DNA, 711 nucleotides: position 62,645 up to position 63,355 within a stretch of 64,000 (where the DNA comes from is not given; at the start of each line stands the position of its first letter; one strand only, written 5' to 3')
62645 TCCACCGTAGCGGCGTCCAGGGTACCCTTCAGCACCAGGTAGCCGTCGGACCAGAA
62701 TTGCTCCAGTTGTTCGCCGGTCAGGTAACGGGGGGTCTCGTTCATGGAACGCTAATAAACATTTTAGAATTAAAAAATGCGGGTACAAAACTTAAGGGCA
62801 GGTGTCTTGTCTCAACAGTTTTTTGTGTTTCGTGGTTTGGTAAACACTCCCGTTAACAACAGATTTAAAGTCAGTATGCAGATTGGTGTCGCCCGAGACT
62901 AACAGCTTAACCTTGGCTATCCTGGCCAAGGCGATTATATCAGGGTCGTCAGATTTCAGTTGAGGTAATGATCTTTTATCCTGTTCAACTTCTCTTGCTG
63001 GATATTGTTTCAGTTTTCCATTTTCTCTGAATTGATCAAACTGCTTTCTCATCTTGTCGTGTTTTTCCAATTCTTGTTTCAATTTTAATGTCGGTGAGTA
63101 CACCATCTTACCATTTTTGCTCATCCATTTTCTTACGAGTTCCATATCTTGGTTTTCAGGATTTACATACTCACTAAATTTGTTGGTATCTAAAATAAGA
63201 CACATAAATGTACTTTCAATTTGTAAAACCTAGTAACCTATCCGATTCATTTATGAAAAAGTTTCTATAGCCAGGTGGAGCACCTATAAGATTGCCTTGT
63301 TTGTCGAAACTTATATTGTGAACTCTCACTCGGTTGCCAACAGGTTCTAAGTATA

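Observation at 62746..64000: Low-GC islet with ABC-type ATPase + PIN-like protein: candidate two-gene defense/abortive-infection or toxin-antitoxin-like system, truncated by the window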

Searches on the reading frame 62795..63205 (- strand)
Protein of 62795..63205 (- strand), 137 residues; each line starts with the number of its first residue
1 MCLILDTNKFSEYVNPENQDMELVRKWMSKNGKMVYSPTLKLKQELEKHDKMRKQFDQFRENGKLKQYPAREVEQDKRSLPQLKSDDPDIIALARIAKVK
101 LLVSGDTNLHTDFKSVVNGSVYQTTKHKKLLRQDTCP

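Call 5: search_protein_families(library=pfam, proteins=[window:62795-63205:-], max_evalue=1)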
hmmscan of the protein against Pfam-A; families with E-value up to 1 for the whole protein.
window:62795-63205:- (137 aa): 1 family
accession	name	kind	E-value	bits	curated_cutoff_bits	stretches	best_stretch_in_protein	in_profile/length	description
PF01850.27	PIN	-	0.1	13.7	23.6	1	4-101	2-85/120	PIN domain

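Call 6: search_protein_families(library=padloc, proteins=[window:62795-63205:-], max_evalue=1)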
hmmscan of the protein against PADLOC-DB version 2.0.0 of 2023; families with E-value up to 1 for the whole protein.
window:62795-63205:- (137 aa): 0 families

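Call 7: find_encoding_contigs(protein=window:62795-63205:-, flank=10000, max_places=6)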
Protein window:62795-63205:- (137 aa): 4 contigs read that carry it; 2 places shown.
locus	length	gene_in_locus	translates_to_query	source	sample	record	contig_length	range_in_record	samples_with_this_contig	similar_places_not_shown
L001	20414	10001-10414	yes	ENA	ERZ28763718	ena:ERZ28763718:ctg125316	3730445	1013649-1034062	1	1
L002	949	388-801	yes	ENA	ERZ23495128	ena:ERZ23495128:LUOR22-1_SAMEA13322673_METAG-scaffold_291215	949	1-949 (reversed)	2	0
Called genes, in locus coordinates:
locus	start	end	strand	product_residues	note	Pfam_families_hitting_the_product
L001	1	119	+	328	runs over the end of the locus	PF01261:AP_endonuc_2, PF03786:UxuA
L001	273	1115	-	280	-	PF14805:THDPS_N_2, PF00132:Hexapep (weak), PF14602:Hexapep_2 (weak)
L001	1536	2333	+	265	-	PF05721:PhyH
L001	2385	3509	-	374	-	PF12852:Cupin_6 (faint), PF05899:Cupin_3 (faint), PF07883:Cupin_2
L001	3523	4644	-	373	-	PF02746:MR_MLE_N, PF13378:MR_MLE_C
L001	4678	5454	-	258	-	PF05721:PhyH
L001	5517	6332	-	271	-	PF02311:AraC_binding (faint), PF07883:Cupin_2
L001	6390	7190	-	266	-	PF05721:PhyH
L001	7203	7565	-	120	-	-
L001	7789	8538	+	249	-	PF05721:PhyH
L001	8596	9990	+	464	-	PF13175:AAA_15, PF13304:AAA_21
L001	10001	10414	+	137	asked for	-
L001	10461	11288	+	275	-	PF05721:PhyH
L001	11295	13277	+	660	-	PF20581:DUF6785, PF20580:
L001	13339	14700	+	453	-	PF00884:Sulfatase, PF01663:Phosphodiest (faint), PF16347:SGSH_C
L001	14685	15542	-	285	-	PF05721:PhyH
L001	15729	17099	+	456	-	PF00884:Sulfatase, PF01663:Phosphodiest (faint), PF16347:SGSH_C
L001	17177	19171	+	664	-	PF20581:DUF6785, PF20580:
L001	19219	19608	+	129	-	-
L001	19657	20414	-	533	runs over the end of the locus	PF03069:FmdA_AmdA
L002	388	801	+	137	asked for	-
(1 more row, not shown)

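Call 8: search_protein_families(library=ncbifam, proteins=[window:62795-63205:-], max_evalue=1)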
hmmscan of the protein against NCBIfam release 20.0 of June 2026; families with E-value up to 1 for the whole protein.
window:62795-63205:- (137 aa): 0 families

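Call 9: search_protein_families(library=phrogs, proteins=[window:62795-63205:-], max_evalue=1)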
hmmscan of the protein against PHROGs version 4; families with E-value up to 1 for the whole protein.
window:62795-63205:- (137 aa): 0 families

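Call 14: search_protein_families(library=padloc, proteins=[L001:8596-9987:+], max_evalue=0.001)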
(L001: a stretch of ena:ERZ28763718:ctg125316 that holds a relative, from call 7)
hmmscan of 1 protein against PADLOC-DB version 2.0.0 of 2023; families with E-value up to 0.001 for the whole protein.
L001:8596-9987:+ (464 aa): 94 families (the best 25 are shown)
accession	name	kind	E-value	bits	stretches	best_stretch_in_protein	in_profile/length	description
PDLC03878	NsnB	-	4.4e-37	126.6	1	3-460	2-343/345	-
PDLC04707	PDC-M55A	-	1.3e-36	124.5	2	326-448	271-398/421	-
PDLC04148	HEC-03B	-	1.3e-24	85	1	282-452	266-434/458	-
PDLC02979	AriA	-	7.6e-20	70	1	1-399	1-373/373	-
PDLC02980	AriA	-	3e-17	61.6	1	25-399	1-303/304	-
PDLC04180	HEC-01A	-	2.2e-15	54.7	2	1-138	1-134/382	-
PDLC04178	HEC-01A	-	1.4e-12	45.4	1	3-142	9-141/399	-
PDLC04176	HEC-01A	-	5.7e-12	43.7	1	334-404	256-326/371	-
PDLC04179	HEC-01A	-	3.1e-11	41.1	1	265-400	275-406/459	-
PDLC04183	HEC-01A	-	2.7e-10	37.9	1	19-151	20-147/402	-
PDLC00090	GajA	-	3e-10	37.4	1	1-47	1-48/659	AAA ATPase domain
PDLC04149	HEC-04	-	3.8e-10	37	1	4-48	28-72/494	-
PDLC04182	HEC-01A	-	8.6e-10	36.1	1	9-124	16-126/406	-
PDLC02358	Old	-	2e-09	34.8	1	352-407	283-337/578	Old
PDLC00271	PtuA1|PtuA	-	5.1e-09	34.2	1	1-49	1-49/421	AAA ATPase domain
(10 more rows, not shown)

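Call 15: search_protein_families(library=pfam, proteins=[L001:8596-9987:+, L001:7789-8535:+, L001:7203-7562:-], max_evalue=1)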
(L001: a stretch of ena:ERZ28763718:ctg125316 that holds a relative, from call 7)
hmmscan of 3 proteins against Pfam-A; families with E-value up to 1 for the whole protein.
L001:8596-9987:+ (464 aa): 5 families
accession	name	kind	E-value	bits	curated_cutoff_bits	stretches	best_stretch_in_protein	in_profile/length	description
PF13175.12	AAA_15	-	1.6e-18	67.9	32.1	1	1-399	1-374/374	AAA ATPase domain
PF13304.12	AAA_21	-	2.9e-15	57.6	27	1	25-399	1-303/304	AAA domain, putative AbiEii toxin, Type IV TA system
PF13476.12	AAA_23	-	0.00061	20.9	27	1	5-95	1-85/201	AAA domain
PF02463.25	SMC_N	-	0.12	12.2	40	0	3-43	2-44/220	RecF/RecN/SMC N terminal domain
PF13555.12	AAA_29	-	0.15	12.2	27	1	25-49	24-46/61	P-loop containing region of AAA domain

L001:7789-8535:+ (249 aa): 4 families
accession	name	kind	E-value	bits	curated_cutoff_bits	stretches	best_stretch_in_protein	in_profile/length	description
PF05721.19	PhyH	-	1.7e-12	48.6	22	1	15-219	1-212/213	Phytanoyl-CoA dioxygenase (PhyH)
PF13759.12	2OG-FeII_Oxy_5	-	0.0023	18.7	27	1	191-220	68-97/101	Putative 2OG-Fe(II) oxygenase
PF07350.19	Gig2-like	-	0.0041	16.3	27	1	8-80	64-135/408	Gig2-like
PF13640.12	2OG-FeII_Oxy_3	-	0.082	14.3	27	1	115-221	15-93/98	2OG-Fe(II) oxygenase superfamily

L001:7203-7562:- (119 aa): 1 family
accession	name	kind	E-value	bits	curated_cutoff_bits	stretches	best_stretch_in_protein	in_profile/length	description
PF14760.11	Rnk_N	-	0.043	14.7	23.7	1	22-38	7-23/41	Rnk N-terminus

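Call 16: find_homologous_proteins(query=window:62795-63205:-, max_evalue=0.01)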
Query window:62795-63205:- (137 aa): 75 proteins with E <= 0.01 among 79 candidates.
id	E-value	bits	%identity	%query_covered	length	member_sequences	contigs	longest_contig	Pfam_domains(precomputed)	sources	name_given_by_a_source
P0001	3.6e-69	249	84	99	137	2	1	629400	-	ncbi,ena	-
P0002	4.3e-60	219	70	100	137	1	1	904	-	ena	-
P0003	7.6e-60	218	72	100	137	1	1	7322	-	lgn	-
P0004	1.1e-59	218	69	100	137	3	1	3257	-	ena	-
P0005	3.1e-59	217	71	100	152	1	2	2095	-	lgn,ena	-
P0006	3.7e-59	216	71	100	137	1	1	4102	-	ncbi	-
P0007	5.5e-59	216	71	100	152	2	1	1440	-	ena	-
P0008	2.2e-58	214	69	100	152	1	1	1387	-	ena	-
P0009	2.2e-58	214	71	100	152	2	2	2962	-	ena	-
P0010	4.2e-58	213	71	100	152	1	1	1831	-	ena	-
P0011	5.4e-58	212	74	97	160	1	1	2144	-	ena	-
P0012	6.1e-58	212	70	100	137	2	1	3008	-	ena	-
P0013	1.2e-57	211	70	100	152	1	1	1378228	-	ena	-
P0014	3.1e-57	210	68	100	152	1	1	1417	-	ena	-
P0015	3.8e-57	210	71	100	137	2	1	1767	-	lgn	-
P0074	4.5e-28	116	47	100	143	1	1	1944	PF01850.28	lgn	-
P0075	1.2e-23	101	44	100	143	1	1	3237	PF01850.28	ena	-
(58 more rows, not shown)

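Call 19: find_homologous_proteins(query=L001:8596-9987:+, max_evalue=0.00001)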
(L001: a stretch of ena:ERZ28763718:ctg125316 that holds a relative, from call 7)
Query L001:8596-9987:+ (464 aa): 6502 proteins with E <= 0.00001 among 8000 candidates; the best 120 are listed.
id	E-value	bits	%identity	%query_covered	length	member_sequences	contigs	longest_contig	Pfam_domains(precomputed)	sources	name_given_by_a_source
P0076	2.2e-285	965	93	100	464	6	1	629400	PF13175.13,PF13476.13,PF13304.13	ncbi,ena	-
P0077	3.5e-175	601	60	100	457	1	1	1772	PF13175.13,PF13304.13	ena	-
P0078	4.2e-173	594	60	100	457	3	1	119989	PF13175.13,PF13304.13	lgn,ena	-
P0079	5.0e-172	591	58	100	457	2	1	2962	PF13175.13,PF13304.13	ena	-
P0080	3.6e-166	572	56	100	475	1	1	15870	PF13175.13,PF13304.13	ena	-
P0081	4.2e-166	571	56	100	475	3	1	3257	PF13175.13,PF13476.13,PF13304.13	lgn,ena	-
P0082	3.0e-164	565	57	100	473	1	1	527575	PF13175.13,PF13304.13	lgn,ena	-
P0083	1.9e-163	563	57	100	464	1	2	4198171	PF13175.13,PF13476.13,PF13304.13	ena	-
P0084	2.2e-163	562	56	100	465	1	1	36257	PF13175.13,PF13476.13,PF13304.13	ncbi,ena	-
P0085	1.3e-162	560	56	100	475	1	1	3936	PF13175.13,PF13476.13,PF13304.13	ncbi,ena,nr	ncbi:MAG: AAA family ATPase [Gemmatimonadota bacterium]|nr:AAA family ATPase [Gemmatimonadota bacter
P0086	2.1e-162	559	56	100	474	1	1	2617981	PF13175.13,PF13304.13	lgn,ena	-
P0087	4.7e-162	558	56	100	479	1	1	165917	PF13175.13,PF13476.13,PF13304.13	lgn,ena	-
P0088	1.9e-161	556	55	100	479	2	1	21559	PF13175.13,PF13304.13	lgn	-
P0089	1.5e-160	553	57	100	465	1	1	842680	PF13175.13,PF13304.13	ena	-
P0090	3.0e-160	552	56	100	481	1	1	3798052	PF13175.13,PF13304.13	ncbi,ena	-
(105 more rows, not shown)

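Call 22: find_related_loci(query=A1, collection=genome_contigs, flank=6000)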
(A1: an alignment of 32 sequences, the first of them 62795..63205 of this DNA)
Query A1 (137 aa) in genome_contigs; peptide patterns used: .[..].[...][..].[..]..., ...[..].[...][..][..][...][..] (x = any residue, [..] = any of these).
173 stretches matched a pattern; 155 encode a relative of the query (tblastn E <= 1e-3); the best 80 are kept; 80 distinct loci.
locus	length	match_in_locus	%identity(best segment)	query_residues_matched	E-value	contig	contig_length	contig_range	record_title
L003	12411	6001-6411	100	1-137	2e-91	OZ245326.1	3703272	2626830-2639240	MAG: bacterium isolate 5c86cc85-80a8-49d9-b8ce-0f4659ada66a genome assembly, chromosome: 1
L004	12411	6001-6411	72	1-137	2e-66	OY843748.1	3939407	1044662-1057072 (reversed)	MAG: bacterium isolate 9408d56b-0626-48ff-8cc4-40385ffb9045 genome assembly, chromosome: 1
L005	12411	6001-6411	71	1-137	7e-64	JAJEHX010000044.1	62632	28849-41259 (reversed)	MAG: Candidatus Latescibacterota bacterium isolate p16x63bins.21 k141_708946, whole genome shotgun sequence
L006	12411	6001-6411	67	1-137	4e-62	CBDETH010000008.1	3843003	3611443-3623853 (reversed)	MAG: bacterium isolate a37c322d-fd18-4de0-acdf-9ec38001f2fc genome assembly, contig: contig_8, whole genome shotgun sequ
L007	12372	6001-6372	73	1-124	1e-60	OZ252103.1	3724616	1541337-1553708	MAG: bacterium isolate 8b9b2d7a-c40d-4f90-8ad6-3455a0001c0c genome assembly, chromosome: 1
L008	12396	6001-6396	67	1-132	1e-60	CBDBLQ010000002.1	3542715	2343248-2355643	MAG: bacterium isolate 7e3eab2d-bf14-4947-a8f9-fc6ddb354d52 genome assembly, contig: contig_2, whole genome shotgun sequ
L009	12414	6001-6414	61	1-137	8e-56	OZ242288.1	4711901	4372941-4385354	MAG: uncultured Candidatus Binatia bacterium isolate 92a940bf-e797-4da1-8ec4-eab1d584ba41 genome assembly, chromosome: 1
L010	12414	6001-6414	59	1-137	4e-54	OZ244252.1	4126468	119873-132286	MAG: uncultured Candidatus Entotheonella sp. isolate 65fe1b67-1d6c-4ee1-a728-c1902880f996 genome assembly, chromosome: 1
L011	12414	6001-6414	57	1-137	9e-54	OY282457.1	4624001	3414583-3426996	MAG: uncultured Candidatus Binatia bacterium genome assembly, chromosome: 1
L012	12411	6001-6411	56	1-137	7e-53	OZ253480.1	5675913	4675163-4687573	MAG: uncultured Candidatus Binatia bacterium isolate 01c1d691-c9b9-4499-9944-1e5a173e9d55 genome assembly, chromosome: 1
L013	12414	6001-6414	59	1-137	5e-52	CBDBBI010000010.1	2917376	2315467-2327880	MAG: bacterium isolate 141a6a79-0b26-4072-a46e-b7d0e99fc3f6 genome assembly, contig: contig_10, whole genome shotgun seq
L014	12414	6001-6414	60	1-137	2e-51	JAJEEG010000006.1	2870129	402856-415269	MAG: Candidatus Latescibacterota bacterium isolate p16x34bins.14 k141_287726, whole genome shotgun sequence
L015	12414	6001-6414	57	1-137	9e-51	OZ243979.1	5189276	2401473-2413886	MAG: uncultured Candidatus Binatia bacterium isolate 1ea5a42d-c5b0-4d9d-a207-f079449ea76f genome assembly, chromosome: 1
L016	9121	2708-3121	59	1-137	1e-50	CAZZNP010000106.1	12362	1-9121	MAG TPA_asm: uncultured Gemmatimonadota bacterium isolate SRP109090_co2_50 genome assembly, contig: NODE_7618_length_123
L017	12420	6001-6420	57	1-137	1e-49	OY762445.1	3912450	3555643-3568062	MAG: bacterium isolate 4d88f91b-64ba-49ef-9c7d-4906d56127d1 genome assembly, chromosome: 1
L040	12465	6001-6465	44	1-137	2e-33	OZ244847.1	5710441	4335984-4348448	MAG: Candidatus Latescibacterota bacterium isolate 8a2eb0e1-25ad-4382-8bb9-52b38a0e126b genome assembly, chromosome: 1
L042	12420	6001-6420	46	1-137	7e-33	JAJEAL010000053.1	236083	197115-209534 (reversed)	MAG: Candidatus Poribacteria bacterium isolate jk18x7bins.5 k141_252788, whole genome shotgun sequence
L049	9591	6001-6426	45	1-137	4e-30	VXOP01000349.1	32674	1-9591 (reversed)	MAG: Candidatus Poribacteria bacterium isolate SB0662_bin_35 NODE_1324_length_32674_cov_30.740151, whole genome shotgun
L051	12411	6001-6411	42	1-137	5e-30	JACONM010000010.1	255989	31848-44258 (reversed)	MAG: Cellvibrionales bacterium isolate GM7GCV1 GM7GCV1_Ga0325874_110, whole genome shotgun sequence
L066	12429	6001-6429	36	1-137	9e-24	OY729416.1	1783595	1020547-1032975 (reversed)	MAG: Thermodesulfobacteriota bacterium isolate ba02c5ff-97d3-4768-ae28-618c4039653d genome assembly, chromosome: 1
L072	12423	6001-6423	38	1-137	5e-22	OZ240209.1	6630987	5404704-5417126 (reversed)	MAG: Candidatus Poribacteria bacterium isolate 386b7814-a0df-4328-ba8d-cea90b69f229 genome assembly, chromosome: 1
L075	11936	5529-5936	34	1-133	5e-19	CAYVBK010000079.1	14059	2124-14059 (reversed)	MAG TPA_asm: uncultured Anaerolineae bacterium isolate binchicken_co44_225 genome assembly, contig: NODE_5424_length_140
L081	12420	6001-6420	32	1-133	3e-15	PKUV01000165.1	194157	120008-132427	MAG: Acidobacteriaceae bacterium isolate palsa_296 73.20120500_P39.11_contig_61, whole genome shotgun sequence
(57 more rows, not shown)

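Call 23: predict_structure(alignment_id=A1)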
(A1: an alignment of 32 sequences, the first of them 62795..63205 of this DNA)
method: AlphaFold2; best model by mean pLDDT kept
length: 137 residues; sequences in the alignment: 32
mean_pLDDT: 91.2   pTM: 0.84
mean pLDDT of the five models: 91.2, 90.0, 88.3, 87.6, 85.2
residues with pLDDT >= 90: 109; 70-90: 23; 50-70: 5; < 50: 0
segments of 3 or more residues with pLDDT < 50: none
pLDDT, mean of each block of 10 residues (from residue 1): 90 93 91 89 88 92 92 94 94 94 95 95 93 71
secondary structure, 60 per line:
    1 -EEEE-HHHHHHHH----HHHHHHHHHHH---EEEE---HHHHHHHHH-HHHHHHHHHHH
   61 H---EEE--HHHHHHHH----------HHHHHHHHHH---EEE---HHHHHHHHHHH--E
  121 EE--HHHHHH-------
elements in order: E2-5 H7-14 H19-29 E33-36 H40-48 H50-61 E65-67 H70-77 H88-97 E101-103 H107-117 E120-122 H125-130

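Call 26: fold_search(model_id=the predicted structure, library=pdb)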
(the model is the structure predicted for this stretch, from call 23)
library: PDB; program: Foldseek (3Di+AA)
matches with E <= 10: 749; with E <= 0.001: 0
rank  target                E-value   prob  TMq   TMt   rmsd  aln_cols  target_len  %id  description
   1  2fe1                  3.5e-03  1.00  0.57  0.59   4.7       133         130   18  Crystal Structure of PAE0151 from Pyrobaculum aerophilum (released 2005-12-27)
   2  5ecd_A                5.1e-03  1.00  0.53  0.54   5.2       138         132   14  Structure of the Shigella flexneri VapC mutant D98N crystal form 1 (released 2016-02-17)
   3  3zvk_B                5.8e-03  1.00  0.59  0.60   3.9       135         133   16  Crystal structure of VapBC2 from Rickettsia felis bound to a DNA fragment from their promoter (released 2011-12-14)
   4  5x3t_B                5.8e-03  1.00  0.59  0.59   4.1       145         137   17  VapBC from Mycobacterium tuberculosis (released 2017-06-07)
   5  6sd6_D                6.6e-03  1.00  0.52  0.53   4.8       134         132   17  Structure of VapBC from Shigella sonnei (released 2020-08-26)
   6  3zvk_C                7.0e-03  1.00  0.57  0.59   4.0       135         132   16  Crystal structure of VapBC2 from Rickettsia felis bound to a DNA fragment from their promoter (released 2011-12-14)
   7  5ed0_A                1.0e-02  0.99  0.52  0.54   5.2       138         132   16  Structure of the Shigella flexneri VapC mutant D7N (released 2016-02-17)
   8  9h6a_A                1.1e-02  0.99  0.52  0.54   4.8       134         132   16  Crystal structure of the E. coli F-plasmid VapBC toxin-antitoxin complex (released 2024-12-18)
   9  1ye5_B                1.2e-02  1.00  0.60  0.57   4.3       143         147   13  Crystal structure of hypothetical protein of unknown function from pyrococcus horikoshii OT3 (released 2005-05-17)
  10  6ifc_A                1.2e-02  0.98  0.49  0.51   5.9       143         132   15  Crystal structure of VapBC from Salmonella typhimurium (released 2020-01-29)
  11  4chg_A                1.5e-02  1.00  0.60  0.61   3.8       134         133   12  Crystal structure of VapBC15 complex from Mycobacterium tuberculosis (released 2014-11-12)
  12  1y82_D                1.5e-02  0.99  0.54  0.53   5.4       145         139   15  Conserved hypothetical protein Pfu-367848-001 from Pyrococcus furiosus (released 2005-01-25)
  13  5ecw_A                1.7e-02  0.99  0.52  0.54   4.8       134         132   17  Structure of the Shigella flexneri VapC mutant D7A (released 2016-02-17)
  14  1y82_A                1.8e-02  0.99  0.60  0.57   4.5       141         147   13  Conserved hypothetical protein Pfu-367848-001 from Pyrococcus furiosus (released 2005-01-25)
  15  3tnd_A                2.0e-02  0.98  0.53  0.54   5.2       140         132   16  Crystal structure of Shigella flexneri VapBC toxin-antitoxin complex (released 2011-11-02)
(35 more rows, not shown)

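Call 39: search_protein_families(library=pfam, proteins=[L009:2252-4675:+, L009:6443-9124:+, L009:4675-5985:+, L009:6001-6411:+], max_evalue=0.01)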
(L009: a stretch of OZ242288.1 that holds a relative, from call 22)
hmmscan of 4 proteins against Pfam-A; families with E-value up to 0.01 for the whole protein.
L009:2252-4675:+ (808 aa): 1 family
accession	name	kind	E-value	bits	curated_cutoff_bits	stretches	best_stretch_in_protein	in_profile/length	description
PF01555.25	N6_N4_Mtase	-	2.5e-41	142.5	26.7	1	121-455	2-218/221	DNA methylase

L009:6443-9124:+ (894 aa): 4 families
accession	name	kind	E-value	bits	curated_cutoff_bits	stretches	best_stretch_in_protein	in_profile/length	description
PF04851.21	ResIII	-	3.7e-14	53.4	22.5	1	92-334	7-163/164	Type III restriction enzyme, res subunit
PF08722.17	Tn7_TnsA-like_N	-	3e-05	24.9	26.5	1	786-864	2-69/85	TnsA-like endonuclease N terminal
PF19778.5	RE_endonuc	-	0.0018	18.5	23.4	0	762-848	2-86/108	Endonuclease domain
PF00270.35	DEAD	-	0.0038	17.4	26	0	134-193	15-68/167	DEAD/DEAH box helicase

L009:4675-5985:+ (437 aa): 3 families
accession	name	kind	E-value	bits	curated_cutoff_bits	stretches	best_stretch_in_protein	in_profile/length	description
PF13175.12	AAA_15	-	1.2e-19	71.6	32.1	2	285-374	278-374/374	AAA ATPase domain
PF13304.12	AAA_21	-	6.8e-13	49.8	27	2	300-374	229-303/304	AAA domain, putative AbiEii toxin, Type IV TA system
PF13476.12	AAA_23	-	0.00035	21.7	27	1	5-44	1-40/201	AAA domain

L009:6001-6411:+ (137 aa): 0 families

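Call 40: search_protein_families(library=padloc, alignment_id=A1, max_evalue=1)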
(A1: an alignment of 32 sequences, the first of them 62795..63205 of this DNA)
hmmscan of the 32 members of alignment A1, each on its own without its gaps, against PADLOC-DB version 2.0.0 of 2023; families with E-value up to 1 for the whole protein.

A. member 1, window:62795-63205:- (137 aa): 0 families

B. families by the number of members that match (of 32 scanned): 7 families
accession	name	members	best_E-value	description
PDLC04421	PDC-M11A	9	0.00019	-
PDLC04422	PDC-M11A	2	0.00055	-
PDLC04430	PDC-M12B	2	0.016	-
PDLC03230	MTase_II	1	0.0021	Type II methyltransferase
PDLC01465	PrimPol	1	0.0073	"CAS-I,CAS-II,CAS-III,CAS-IV,CAS-V,CAS-VI; associated"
PDLC01160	CARF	1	0.0093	"CARF, 2 TMs"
PDLC04147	HEC-03A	1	0.016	-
